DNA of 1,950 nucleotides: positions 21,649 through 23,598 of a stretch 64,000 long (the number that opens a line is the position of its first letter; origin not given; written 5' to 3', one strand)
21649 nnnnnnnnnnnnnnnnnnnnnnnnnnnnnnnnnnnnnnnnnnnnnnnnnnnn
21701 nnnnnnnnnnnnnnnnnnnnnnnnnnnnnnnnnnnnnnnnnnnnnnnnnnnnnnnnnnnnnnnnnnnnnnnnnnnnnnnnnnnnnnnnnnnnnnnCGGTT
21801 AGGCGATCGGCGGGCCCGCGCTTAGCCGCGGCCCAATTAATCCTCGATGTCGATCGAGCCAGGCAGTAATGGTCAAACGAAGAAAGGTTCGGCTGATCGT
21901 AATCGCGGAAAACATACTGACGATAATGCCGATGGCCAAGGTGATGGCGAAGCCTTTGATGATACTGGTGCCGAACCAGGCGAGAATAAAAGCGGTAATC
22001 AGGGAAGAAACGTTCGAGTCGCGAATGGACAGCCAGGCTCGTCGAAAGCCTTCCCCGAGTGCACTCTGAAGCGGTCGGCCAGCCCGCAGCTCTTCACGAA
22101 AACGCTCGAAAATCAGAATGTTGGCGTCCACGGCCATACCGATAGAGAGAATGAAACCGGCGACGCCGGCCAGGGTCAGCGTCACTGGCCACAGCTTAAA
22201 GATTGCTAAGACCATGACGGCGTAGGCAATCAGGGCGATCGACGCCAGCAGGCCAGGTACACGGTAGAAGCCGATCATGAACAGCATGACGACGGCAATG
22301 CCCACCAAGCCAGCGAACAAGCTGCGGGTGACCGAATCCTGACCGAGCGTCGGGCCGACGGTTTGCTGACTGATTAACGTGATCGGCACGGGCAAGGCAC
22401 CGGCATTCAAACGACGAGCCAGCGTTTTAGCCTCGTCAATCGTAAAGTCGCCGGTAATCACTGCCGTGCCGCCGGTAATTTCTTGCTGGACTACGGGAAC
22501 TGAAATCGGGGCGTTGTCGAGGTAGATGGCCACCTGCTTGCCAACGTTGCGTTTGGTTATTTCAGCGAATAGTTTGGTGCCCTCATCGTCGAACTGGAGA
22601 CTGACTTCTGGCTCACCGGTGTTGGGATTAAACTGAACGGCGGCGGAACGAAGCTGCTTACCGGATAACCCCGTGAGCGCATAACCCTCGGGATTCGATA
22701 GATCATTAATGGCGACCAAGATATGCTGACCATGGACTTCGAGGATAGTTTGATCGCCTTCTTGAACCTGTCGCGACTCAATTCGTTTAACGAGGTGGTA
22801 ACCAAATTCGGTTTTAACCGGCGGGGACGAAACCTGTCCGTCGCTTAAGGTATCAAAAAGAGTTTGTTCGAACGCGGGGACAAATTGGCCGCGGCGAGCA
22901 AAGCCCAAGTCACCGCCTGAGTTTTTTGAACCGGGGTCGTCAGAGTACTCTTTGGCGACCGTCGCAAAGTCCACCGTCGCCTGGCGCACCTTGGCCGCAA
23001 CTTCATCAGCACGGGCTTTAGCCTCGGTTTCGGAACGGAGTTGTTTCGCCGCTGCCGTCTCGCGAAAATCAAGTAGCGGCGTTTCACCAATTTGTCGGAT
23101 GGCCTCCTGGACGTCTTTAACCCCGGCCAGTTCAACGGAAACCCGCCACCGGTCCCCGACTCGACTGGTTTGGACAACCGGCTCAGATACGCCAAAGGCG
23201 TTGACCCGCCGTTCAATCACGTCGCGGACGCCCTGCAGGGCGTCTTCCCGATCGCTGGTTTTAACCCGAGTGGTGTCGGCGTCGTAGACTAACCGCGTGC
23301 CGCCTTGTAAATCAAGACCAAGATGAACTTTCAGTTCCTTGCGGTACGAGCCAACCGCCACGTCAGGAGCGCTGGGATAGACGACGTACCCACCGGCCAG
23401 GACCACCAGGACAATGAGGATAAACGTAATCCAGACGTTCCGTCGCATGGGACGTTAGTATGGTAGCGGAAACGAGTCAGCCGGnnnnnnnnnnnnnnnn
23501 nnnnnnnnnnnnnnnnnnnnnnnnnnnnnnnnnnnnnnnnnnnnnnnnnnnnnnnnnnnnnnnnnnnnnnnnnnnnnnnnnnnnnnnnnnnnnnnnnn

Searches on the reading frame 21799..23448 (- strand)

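Call 72: search_protein_families(library=pfam, proteins=[window:21799-23448:-], max_evalue=0.001)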
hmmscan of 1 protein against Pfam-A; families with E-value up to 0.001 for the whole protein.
window:21799-23448:- (549 aa): 7 families
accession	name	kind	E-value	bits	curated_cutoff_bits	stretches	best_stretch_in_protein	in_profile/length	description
PF22599.2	SecDF_P1_head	-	2.4e-31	108.4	27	1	261-354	21-114/114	SecDF, P1 head subdomain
PF13616.12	Rotamase_3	-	3.6e-24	86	22.5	1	135-224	28-114/116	PPIC-type PPIASE domain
PF00639.27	Rotamase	-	3.1e-22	79.8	21.7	1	135-223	10-96/97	PPIC-type PPIASE domain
PF21760.3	SecD_1st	-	5.5e-15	55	27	1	73-131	3-58/60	Protein translocase subunit SecDF, P1 domain, N-terminal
PF02355.23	SecD_SecF_C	-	1.3e-14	54.5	20.5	1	357-524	14-184/189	Protein export membrane protein SecD/SecF, C-terminal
PF03176.21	MMPL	-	3.3e-09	36.6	20.5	1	369-519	141-295/333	MMPL family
PF13145.12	Rotamase_2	-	5.2e-07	30.9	27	1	138-227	27-110/121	PPIC-type PPIASE domain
